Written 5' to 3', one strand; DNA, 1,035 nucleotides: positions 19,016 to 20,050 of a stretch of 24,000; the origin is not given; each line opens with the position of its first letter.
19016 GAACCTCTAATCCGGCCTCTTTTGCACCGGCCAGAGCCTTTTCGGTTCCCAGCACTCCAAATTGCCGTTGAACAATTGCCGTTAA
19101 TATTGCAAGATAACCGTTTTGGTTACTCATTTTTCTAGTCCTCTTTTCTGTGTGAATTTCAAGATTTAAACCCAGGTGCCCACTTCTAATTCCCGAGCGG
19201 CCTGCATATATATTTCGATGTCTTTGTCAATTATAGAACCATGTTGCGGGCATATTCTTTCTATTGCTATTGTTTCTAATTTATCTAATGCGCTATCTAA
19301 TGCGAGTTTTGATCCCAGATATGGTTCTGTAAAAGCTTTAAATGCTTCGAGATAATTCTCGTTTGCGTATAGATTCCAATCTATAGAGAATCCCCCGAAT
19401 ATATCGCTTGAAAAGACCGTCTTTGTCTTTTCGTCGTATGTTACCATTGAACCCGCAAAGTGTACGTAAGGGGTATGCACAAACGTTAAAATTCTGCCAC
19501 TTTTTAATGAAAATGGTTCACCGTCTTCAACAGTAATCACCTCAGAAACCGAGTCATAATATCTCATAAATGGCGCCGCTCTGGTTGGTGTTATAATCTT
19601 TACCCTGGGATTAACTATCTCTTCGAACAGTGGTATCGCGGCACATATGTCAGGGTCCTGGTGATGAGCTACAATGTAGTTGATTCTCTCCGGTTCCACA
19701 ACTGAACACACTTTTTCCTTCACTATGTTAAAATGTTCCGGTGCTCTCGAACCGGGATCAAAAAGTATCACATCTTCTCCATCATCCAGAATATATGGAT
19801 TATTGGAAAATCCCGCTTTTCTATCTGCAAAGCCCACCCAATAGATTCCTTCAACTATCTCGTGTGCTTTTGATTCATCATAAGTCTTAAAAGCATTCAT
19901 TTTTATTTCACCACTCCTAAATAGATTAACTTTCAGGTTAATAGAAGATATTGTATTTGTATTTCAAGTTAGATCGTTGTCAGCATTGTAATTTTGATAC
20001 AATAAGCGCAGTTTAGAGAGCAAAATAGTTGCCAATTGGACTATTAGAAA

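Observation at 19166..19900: Stand-alone flavodiiron-core protein with an altered metal-ligand motif: candidate O2/NO/Fe(II) sensor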

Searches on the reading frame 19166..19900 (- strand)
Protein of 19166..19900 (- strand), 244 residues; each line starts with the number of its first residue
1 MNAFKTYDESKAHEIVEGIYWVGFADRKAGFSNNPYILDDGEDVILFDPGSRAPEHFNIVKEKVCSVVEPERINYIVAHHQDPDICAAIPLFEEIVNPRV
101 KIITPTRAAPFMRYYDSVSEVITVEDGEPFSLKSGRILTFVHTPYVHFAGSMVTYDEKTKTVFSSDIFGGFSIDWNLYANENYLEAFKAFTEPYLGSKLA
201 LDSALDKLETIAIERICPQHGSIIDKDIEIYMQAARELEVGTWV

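Call 3: search_protein_families(library=pfam, proteins=[window:19166-19900:-], max_evalue=0.01)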
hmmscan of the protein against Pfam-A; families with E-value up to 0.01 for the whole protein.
window:19166-19900:- (244 aa): 2 families
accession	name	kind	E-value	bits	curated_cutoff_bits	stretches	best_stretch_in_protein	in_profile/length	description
PF19583.5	ODP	-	2.1e-50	171.7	27.2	1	32-221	2-194/194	ODP family beta lactamase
PF00753.33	Lactamase_B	-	4.3e-11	43.6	22.7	1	31-220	4-196/196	Metallo-beta-lactamase superfamily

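Call 4: search_protein_families(library=ncbifam, proteins=[window:19166-19900:-], max_evalue=0.1)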
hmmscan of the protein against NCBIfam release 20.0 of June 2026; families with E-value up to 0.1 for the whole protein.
window:19166-19900:- (244 aa): 3 families
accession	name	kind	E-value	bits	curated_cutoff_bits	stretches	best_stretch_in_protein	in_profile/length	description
NF008887.0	PRK11921.1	equivalog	9.3e-13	47.8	635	1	29-226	31-231/396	anaerobic nitric oxide reductase flavorubredoxin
NF003954.0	PRK05452.1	equivalog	6.4e-10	38.5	711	1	29-181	31-181/479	anaerobic nitric oxide reductase flavorubredoxin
TIGR04558.1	SoxH_rel_PQQ_1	hypoth_equivalog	0.033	13.3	300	0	203-229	196-222/285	quinoprotein relay system zinc metallohydrolase 1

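Call 6: search_solved_structures(query=window:19166-19900:-, max_evalue=0.001, show_alignments=4)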
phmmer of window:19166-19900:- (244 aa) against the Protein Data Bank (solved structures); distinct sequences matched with E-value up to 0.001: 19.
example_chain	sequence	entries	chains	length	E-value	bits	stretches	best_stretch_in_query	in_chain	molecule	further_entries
6qrq_B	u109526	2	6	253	1.2e-19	74.2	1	23-241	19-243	Oxygen-binding diiron protein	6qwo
4dik_A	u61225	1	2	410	1.6e-15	60.6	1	29-229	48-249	FLAVOPROTEIN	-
4dil_A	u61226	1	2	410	3.1e-15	59.7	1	29-229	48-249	FLAVOPROTEIN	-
5v8s_A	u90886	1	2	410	3.1e-15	59.7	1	29-229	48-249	Flavoprotein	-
1vme_A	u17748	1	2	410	3.1e-15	59.7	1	29-229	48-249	Flavoprotein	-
6qnm_A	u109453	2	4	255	1.6e-14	57.3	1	20-232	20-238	OXYGEN-BINDING DI-IRON PROTEIN | Uncharacterized protein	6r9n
1e5d_A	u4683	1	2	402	1.2e-12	51.2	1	24-224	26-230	RUBREDOXIN:OXYGEN OXIDOREDUCTASE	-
1ycf_A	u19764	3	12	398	2e-11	47.2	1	14-229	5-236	Nitric oxide reductase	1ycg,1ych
2ohh_A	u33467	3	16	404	4e-10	42.9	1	12-172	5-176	Type A flavoprotein fprA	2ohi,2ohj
4fek_A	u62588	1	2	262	3.3e-09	40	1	29-230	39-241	Putative diflavin flavoprotein A 5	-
6h0d_A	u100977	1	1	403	6.2e-09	39.1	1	29-225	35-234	Putative diflavin flavoprotein A 3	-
6h0c_A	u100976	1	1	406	6.3e-09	39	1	29-225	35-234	Putative diflavin flavoprotein A 3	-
2q9u_A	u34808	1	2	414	1.2e-08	38.2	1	13-221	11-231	A-type flavoprotein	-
6etb_A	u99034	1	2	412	2.9e-07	33.6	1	30-188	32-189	Anaerobic nitric oxide reductase flavorubredoxin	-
7r1j_A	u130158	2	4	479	3.8e-07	33.2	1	30-188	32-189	Anaerobic nitric oxide reductase flavorubredoxin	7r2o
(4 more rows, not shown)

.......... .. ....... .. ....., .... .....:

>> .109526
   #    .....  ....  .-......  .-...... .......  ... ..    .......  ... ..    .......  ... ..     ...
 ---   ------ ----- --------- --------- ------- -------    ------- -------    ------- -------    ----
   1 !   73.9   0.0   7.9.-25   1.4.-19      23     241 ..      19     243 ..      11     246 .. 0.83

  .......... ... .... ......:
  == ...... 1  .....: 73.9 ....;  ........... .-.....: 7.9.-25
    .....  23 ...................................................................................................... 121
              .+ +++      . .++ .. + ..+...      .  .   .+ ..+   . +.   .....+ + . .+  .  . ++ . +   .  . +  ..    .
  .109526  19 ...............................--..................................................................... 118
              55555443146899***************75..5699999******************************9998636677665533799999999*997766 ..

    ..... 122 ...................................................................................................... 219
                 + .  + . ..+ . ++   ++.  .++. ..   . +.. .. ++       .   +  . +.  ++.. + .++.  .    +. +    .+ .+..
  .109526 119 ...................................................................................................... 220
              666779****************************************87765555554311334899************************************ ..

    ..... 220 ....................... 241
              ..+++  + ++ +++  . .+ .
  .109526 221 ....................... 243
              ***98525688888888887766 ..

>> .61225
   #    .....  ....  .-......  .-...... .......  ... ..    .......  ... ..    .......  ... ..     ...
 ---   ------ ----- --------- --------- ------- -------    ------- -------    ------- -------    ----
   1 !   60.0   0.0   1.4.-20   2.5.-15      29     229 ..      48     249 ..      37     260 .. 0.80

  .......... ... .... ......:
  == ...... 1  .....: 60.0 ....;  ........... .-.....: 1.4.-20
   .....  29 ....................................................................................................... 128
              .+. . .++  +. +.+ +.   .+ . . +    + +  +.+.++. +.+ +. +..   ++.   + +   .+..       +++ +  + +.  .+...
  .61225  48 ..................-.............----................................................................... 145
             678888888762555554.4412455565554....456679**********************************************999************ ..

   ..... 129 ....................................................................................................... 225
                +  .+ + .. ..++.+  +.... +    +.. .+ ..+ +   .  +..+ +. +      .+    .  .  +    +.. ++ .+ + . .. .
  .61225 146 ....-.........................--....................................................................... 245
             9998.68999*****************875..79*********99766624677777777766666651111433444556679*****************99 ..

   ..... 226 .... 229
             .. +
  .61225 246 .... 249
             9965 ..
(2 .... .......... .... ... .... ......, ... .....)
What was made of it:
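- Checked: The similarity to flavodiiron cores is far beyond chance. phmmer against PDB sequences gives FDPs at E 1e-15 to 1e-6 over residues 29-229, matching residues 48-249 of the 410-aa T. maritima FDP, so the protein ends where the flavodoxin domain begins (call 6). I85 aligns with His90 of the T. maritima FDP and D82 with its Glu (call 6).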

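Call 9: find_homologous_proteins(query=window:19166-19900:-, max_evalue=0.00001)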
Query window:19166-19900:- (244 aa): 174 proteins with E <= 0.00001 among 425 candidates; the best 120 are listed.
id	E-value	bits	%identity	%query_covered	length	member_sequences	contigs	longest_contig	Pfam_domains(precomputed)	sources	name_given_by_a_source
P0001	6.7e-162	555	99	100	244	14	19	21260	PF19583.6,PF00753.34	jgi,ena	jgi:flavorubredoxin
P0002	3.3e-148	510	90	100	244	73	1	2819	PF19583.6,PF00753.34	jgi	-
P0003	1.0e-146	505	90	100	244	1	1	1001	PF19583.6,PF00753.34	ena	-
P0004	2.6e-146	504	90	100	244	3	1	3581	PF19583.6,PF00753.34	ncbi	-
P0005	1.9e-145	501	90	98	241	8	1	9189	PF19583.6,PF00753.34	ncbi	-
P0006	2.6e-144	497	90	100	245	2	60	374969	PF19583.6,PF00753.34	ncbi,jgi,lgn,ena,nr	ncbi:MAG: MBL fold metallo-hydrolase [Candidatus Scalindua sp.]|jgi:flavorubredoxin|nr:MBL fold meta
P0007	2.0e-135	468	83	100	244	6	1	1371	PF19583.6,PF00753.34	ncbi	-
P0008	2.8e-134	464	82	100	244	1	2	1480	PF19583.6,PF00753.34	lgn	-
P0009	1.2e-132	459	80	98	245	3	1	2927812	PF19583.6,PF00753.34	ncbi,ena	-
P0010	5.0e-132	457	82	98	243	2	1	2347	PF19583.6,PF00753.34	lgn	-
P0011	1.8e-131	455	81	100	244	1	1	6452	PF19583.6,PF00753.34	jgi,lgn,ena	-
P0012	8.9e-118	410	91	82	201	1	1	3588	PF19583.6,PF00753.34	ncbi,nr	ncbi:MAG: MBL fold metallo-hydrolase [Candidatus Scalindua sp.]|nr:MBL fold metallo-hydrolase [Candi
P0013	7.9e-111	388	88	77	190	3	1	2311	PF19583.6,PF00753.34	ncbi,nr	ncbi:MAG: MBL fold metallo-hydrolase, partial [Candidatus Scalindua sp.]|nr:MBL fold metallo-hydrola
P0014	7.1e-98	345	63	97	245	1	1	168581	PF19583.6,PF00753.34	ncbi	-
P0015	4.6e-97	342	63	98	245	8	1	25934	PF19583.6,PF00753.34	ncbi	-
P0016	6.1e-96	339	63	93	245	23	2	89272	PF19583.6,PF00753.34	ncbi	-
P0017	8.6e-96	338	64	93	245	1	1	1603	PF19583.6,PF00753.34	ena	-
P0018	3.5e-95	336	63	93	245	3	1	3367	PF19583.6,PF00753.34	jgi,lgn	jgi:flavorubredoxin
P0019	4.6e-94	333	61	98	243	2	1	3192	PF12706.14,PF19583.6,PF00753.34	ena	-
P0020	6.4e-93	329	79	76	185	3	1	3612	PF19583.6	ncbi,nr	ncbi:MAG: hypothetical protein GY941_16600, partial [Planctomycetes bacterium]|nr:hypothetical prote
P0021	2.4e-90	320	60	98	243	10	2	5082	PF19583.6,PF00753.34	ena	-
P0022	6.2e-89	316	57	98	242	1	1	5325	PF19583.6,PF00753.34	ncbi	-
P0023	4.6e-88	313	57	98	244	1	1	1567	PF19583.6,PF00753.34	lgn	-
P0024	8.0e-87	309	56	96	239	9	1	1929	PF19583.6,PF00753.34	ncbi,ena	-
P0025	7.7e-86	306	58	97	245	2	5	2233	PF19583.6,PF00753.34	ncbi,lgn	-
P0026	6.3e-85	303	55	97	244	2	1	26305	PF19583.6,PF00753.34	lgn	-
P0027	9.3e-85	302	56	97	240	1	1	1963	PF19583.6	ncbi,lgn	-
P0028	5.9e-84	300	54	97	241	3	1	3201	PF19583.6,PF00753.34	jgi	jgi:flavorubredoxin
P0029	7.7e-84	299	55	97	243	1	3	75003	PF19583.6,PF00753.34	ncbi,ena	ncbi:MAG: MBL fold metallo-hydrolase [Promethearchaeota archaeon]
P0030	7.8e-84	299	56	97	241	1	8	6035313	PF19583.6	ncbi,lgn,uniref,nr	ncbi:Anaerobic nitric oxide reductase flavorubredoxin [Candidatus Lokiarchaeum ossiferum]|uniref:Ana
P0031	7.8e-84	299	56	97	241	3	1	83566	PF19583.6,PF00753.34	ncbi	ncbi:oxygen-binding di-iron domain-containing protein [Candidatus Harpocratesius sp.]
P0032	1.2e-83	299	55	97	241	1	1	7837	PF19583.6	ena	-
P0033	1.5e-83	298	56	97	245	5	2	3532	PF19583.6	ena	-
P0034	1.8e-83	298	56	97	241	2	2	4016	PF19583.6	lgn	-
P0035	2.1e-82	294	55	97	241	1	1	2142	PF19583.6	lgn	-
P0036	6.2e-82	293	56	97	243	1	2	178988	PF19583.6,PF00753.34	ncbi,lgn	ncbi:MAG: MBL fold metallo-hydrolase [Promethearchaeota archaeon]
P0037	2.0e-81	291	53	97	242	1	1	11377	PF19583.6,PF00753.34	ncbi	-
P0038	1.3e-80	289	54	96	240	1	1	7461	PF19583.6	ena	-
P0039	2.4e-79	284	54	97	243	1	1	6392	PF19583.6,PF00753.34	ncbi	ncbi:MAG: MBL fold metallo-hydrolase [Promethearchaeota archaeon]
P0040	6.5e-77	276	54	97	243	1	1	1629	PF19583.6,PF00753.34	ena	-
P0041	2.0e-76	275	51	97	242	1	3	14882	PF19583.6,PF00753.34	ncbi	ncbi:MAG: MBL fold metallo-hydrolase [Promethearchaeota archaeon]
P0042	3.1e-76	274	53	97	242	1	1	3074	PF19583.6,PF00753.34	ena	-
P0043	4.5e-76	274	51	97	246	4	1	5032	PF19583.6,PF00753.34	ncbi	-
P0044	5.4e-76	273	51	97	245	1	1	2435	PF19583.6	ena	-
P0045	1.2e-75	272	50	100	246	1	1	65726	PF19583.6,PF00753.34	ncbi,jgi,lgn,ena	-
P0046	2.5e-75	271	53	93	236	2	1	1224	PF19583.6,PF00753.34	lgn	-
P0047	2.5e-75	271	53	97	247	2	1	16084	PF19583.6,PF00753.34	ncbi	-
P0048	3.1e-75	271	53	96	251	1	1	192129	PF19583.6,PF00753.34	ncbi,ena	-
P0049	4.3e-75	271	53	95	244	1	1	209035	PF19583.6,PF00753.34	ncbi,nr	ncbi:MAG: hypothetical protein GF411_11735 [Candidatus Lokiarchaeota archaeon]|nr:hypothetical prote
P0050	7.2e-75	270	50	98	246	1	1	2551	PF19583.6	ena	-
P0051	1.7e-74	269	50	96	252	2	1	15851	PF19583.6,PF00753.34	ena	-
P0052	2.6e-74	268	49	97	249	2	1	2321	PF19583.6,PF00753.34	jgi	-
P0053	4.3e-74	267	51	93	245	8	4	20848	PF19583.6,PF00753.34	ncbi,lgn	-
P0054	6.1e-74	267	50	96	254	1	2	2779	PF19583.6,PF00753.34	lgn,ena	-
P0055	7.2e-74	267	53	97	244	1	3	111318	PF19583.6,PF00753.34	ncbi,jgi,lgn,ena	-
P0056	1.0e-73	266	53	97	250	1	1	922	PF12706.14,PF19583.6,PF00753.34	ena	-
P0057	1.3e-73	266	50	98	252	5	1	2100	PF19583.6,PF00753.34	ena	-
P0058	1.4e-73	266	49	100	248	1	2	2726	PF19583.6,PF00753.34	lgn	-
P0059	1.5e-73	265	50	97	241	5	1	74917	PF19583.6,PF00753.34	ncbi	-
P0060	2.3e-73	265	51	97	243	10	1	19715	PF19583.6,PF00753.34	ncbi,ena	-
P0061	3.7e-73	264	51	97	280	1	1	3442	PF19583.6,PF00753.34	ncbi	-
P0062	4.0e-73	264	51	97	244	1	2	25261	PF19583.6,PF00753.34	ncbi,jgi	ncbi:MAG: FprA family A-type flavoprotein [Candidatus Hodarchaeales archaeon]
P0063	4.7e-73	264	52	97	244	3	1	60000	PF19583.6,PF00753.34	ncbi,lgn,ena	-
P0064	6.9e-73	263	50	98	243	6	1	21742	PF19583.6,PF00753.34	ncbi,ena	-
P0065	7.9e-73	263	52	96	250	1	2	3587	PF19583.6,PF00753.34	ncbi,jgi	ncbi:MAG: MBL fold metallo-hydrolase [Candidatus Hodarchaeales archaeon]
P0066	1.1e-72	263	49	98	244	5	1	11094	PF19583.6,PF00753.34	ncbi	ncbi:MAG: oxygen-binding di-iron domain-containing protein [Candidatus Kariarchaeaceae archaeon]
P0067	3.6e-72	261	50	97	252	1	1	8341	PF19583.6,PF00753.34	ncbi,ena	-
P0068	3.7e-72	261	51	97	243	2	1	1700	PF19583.6,PF00753.34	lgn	-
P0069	4.8e-72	261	49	96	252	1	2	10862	PF19583.6,PF00753.34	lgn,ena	-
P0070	8.4e-72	260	51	98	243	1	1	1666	PF19583.6,PF00753.34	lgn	-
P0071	9.3e-72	260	51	97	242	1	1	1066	PF19583.6,PF00753.34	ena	-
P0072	1.1e-71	259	52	98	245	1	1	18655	PF19583.6,PF00753.34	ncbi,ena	-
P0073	1.1e-71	259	49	96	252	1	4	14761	PF19583.6,PF00753.34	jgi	-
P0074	2.1e-71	258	51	97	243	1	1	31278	PF19583.6,PF00753.34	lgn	-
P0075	2.3e-71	258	50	97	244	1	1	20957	PF19583.6,PF00753.34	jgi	jgi:flavorubredoxin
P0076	2.7e-71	258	50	96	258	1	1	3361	PF19583.6,PF00753.34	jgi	-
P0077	2.7e-71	258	52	97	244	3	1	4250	PF19583.6,PF00753.34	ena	-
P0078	3.0e-71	258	49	97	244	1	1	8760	PF19583.6,PF00753.34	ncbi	-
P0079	3.5e-71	258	50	98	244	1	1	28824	PF19583.6,PF00753.34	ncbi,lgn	ncbi:MAG: FprA family A-type flavoprotein [Candidatus Odinarchaeota archaeon]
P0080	6.9e-71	257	50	98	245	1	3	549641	PF19583.6,PF00753.34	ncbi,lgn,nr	ncbi:MAG: FprA family A-type flavoprotein [Candidatus Heimdallarchaeota archaeon]|nr:FprA family A-t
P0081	7.6e-71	257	51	97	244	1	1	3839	PF19583.6,PF00753.34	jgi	jgi:flavorubredoxin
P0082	1.1e-70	256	50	97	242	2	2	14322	PF19583.6,PF00753.34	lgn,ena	-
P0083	2.3e-70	255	48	97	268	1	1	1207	PF19583.6,PF00753.34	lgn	-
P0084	3.3e-70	255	50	97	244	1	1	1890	PF19583.6,PF00753.34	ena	-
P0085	4.3e-70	254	50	98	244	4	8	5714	PF19583.6,PF00753.34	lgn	-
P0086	4.5e-70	254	52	97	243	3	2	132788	PF19583.6,PF00753.34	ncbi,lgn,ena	-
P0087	5.6e-70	254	47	98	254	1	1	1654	PF19583.6,PF00753.34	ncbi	-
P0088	6.6e-70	254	50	97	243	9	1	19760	PF19583.6,PF00753.34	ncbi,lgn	-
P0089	8.0e-70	253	49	96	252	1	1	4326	PF19583.6,PF00753.34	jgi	-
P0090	8.4e-70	253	49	97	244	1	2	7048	PF19583.6,PF00753.34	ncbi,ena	-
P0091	1.1e-69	253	49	97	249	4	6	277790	PF19583.6,PF00753.34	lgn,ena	-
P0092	1.3e-69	253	49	95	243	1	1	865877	PF19583.6,PF00753.34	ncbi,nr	ncbi:MAG: MBL fold metallo-hydrolase [Candidatus Heimdallarchaeota archaeon]|nr:MBL fold metallo-hyd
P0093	1.4e-69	252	49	97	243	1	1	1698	PF19583.6,PF00753.34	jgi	jgi:two-component system cell cycle response regulator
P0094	1.8e-69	252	51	98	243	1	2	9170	PF19583.6,PF00753.34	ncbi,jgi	ncbi:MAG: MBL fold metallo-hydrolase [Candidatus Heimdallarchaeota archaeon]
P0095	1.8e-69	252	47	98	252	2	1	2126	PF19583.6,PF00753.34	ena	-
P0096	2.2e-69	252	48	100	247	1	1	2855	PF19583.6,PF00753.34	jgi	jgi:flavorubredoxin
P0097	3.2e-69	251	48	96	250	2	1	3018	PF19583.6,PF00753.34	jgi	-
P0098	3.5e-69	251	48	99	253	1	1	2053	PF19583.6,PF00753.34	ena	-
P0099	6.6e-69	250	47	96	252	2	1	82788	PF19583.6,PF00753.34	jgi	-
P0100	8.8e-69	250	46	98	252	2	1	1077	PF19583.6,PF00753.34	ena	-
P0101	9.1e-69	250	48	96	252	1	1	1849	PF19583.6,PF00753.34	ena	-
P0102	1.3e-68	249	47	98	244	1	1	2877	PF19583.6,PF00753.34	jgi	jgi:flavorubredoxin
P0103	1.7e-68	249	46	98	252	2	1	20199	PF19583.6,PF00753.34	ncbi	-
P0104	1.9e-68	249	48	95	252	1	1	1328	PF19583.6,PF00753.34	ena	-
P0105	2.2e-68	249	50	98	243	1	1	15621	PF19583.6,PF00753.34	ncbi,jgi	ncbi:MAG: MBL fold metallo-hydrolase [Candidatus Heimdallarchaeota archaeon]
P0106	3.8e-68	248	47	97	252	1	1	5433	PF19583.6,PF00753.34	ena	-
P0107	4.3e-68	248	48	96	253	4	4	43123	PF19583.6,PF00753.34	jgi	-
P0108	2.6e-67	245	45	96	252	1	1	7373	PF19583.6,PF00753.34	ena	-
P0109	2.7e-67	245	49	97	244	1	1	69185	PF19583.6,PF00753.34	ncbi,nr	ncbi:MAG: MBL fold metallo-hydrolase [Asgard group archaeon]|nr:MBL fold metallo-hydrolase [Asgard g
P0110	2.8e-67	245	48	99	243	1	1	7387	PF19583.6,PF00753.34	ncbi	ncbi:MAG: MBL fold metallo-hydrolase [Planctomycetota bacterium]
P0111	3.6e-67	245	46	96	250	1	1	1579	PF19583.6,PF00753.34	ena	-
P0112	4.4e-67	244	48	97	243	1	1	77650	PF19583.6,PF00753.34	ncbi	-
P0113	8.7e-67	243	64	69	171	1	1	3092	PF19583.6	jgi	jgi:flavorubredoxin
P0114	1.3e-66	243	47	96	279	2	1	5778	PF19583.6,PF00753.34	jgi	-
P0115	1.6e-66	242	50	97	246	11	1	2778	PF19583.6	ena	-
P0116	9.5e-66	240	47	97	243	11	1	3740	PF19583.6,PF00753.34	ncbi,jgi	ncbi:MAG: MBL fold metallo-hydrolase [Candidatus Heimdallarchaeota archaeon]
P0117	2.0e-65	239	45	98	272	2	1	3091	PF19583.6,PF00753.34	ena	-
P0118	8.0e-65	237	47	95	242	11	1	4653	PF19583.6,PF00753.34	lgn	-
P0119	8.5e-65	237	48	98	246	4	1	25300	PF19583.6,PF00753.34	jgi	jgi:flavorubredoxin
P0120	1.1e-64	236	46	96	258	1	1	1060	PF19583.6,PF00753.34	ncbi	-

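Call 22: find_encoding_contigs(protein=P0009, flank=10000, max_places=2)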
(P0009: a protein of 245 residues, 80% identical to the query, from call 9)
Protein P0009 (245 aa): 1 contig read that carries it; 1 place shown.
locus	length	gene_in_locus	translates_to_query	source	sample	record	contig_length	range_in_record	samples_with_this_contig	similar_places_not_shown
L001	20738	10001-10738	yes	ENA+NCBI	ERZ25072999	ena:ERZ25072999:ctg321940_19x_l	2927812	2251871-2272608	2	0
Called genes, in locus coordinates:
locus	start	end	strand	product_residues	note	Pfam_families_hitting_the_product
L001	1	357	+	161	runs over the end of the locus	PF01584:CheW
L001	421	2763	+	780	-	PF02743:dCache_1 (faint), PF00015:MCPsignal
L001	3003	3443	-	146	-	-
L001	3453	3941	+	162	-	PF03975:CheD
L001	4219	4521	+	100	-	-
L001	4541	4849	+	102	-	PF00078:RVT_1 (weak)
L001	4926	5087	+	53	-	-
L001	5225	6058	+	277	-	PF03705:CheR_N, PF01739:CheR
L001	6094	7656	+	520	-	PF00990:GGDEF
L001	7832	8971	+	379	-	PF00072:Response_reg, PF01339:CheB_methylest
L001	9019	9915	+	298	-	PF01339:CheB_methylest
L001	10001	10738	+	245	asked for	PF00753:Lactamase_B, PF19583:ODP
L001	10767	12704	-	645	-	PF00072:Response_reg, PF00512:HisKA (faint), PF00989:PAS, PF08448:PAS_4 (weak), PF13426:PAS_9 (weak), PF08447:PAS_3 (weak), PF02518:HATPase_c, PF00072:Response_reg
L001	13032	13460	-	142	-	PF13279:4HBT_2, PF03061:4HBT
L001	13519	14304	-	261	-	PF03599:CdhD (weak), PF00809:Pterin_bind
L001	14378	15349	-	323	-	PF03599:CdhD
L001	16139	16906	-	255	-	PF01656:CbiA, PF02374:ArsA_ATPase (weak), PF10609:ParA (faint), PF13614:AAA_31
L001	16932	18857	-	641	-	PF00111:Fer2, PF17650:RACo_linker, PF17651:Raco_middle, PF14574:RACo_C_ter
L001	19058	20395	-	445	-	PF04060:FeS, PF03599:CdhD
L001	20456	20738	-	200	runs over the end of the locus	PF00574:CLP_protease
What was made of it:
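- On ODP-chemoreceptor sensory system (T. denticola / T. maritima type): A related Scalinduaceae ODP (L001) does sit at the end of a Che cluster (call 22).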

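Call 23: find_encoding_contigs(protein=P0014, flank=10000, max_places=2)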
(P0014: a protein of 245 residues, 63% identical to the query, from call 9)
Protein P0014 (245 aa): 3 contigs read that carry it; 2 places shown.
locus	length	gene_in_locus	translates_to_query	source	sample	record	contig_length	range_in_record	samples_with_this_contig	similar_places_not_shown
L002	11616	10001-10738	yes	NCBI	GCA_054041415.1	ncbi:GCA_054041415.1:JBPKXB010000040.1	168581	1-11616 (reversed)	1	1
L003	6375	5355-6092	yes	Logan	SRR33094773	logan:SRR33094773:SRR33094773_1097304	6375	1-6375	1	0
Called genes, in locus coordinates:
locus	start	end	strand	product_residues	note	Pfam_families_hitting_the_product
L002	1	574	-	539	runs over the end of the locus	PF02874:ATP-synt_ab_N, PF00006:ATP-synt_ab, PF00306:ATP-synt_ab_C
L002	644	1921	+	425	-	PF07690:MFS_1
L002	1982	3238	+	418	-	PF00464:SHMT, PF01212:Beta_elim_lyase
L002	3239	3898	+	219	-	-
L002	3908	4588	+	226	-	PF01791:DeoC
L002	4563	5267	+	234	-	PF02475:TRM5-TYW2_MTfase (weak), PF05175:MTS, PF06325:PrmA, PF10294:Methyltransf_16 (weak), PF13649:Methyltransf_25 (weak), PF13847:Methyltransf_31, PF08242:Methyltransf_12 (weak)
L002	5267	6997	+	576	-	PF00664:ABC_membrane, PF00005:ABC_tran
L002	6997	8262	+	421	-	PF02397:Bac_transf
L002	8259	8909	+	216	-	PF03006:HlyIII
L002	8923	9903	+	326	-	PF00389:2-Hacid_dh (weak), PF02826:2-Hacid_dh_C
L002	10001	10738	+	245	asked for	PF00753:Lactamase_B, PF19583:ODP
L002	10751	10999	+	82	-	-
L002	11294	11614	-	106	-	?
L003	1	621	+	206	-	?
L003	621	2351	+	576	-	PF00664:ABC_membrane, PF00005:ABC_tran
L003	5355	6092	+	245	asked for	PF00753:Lactamase_B, PF19583:ODP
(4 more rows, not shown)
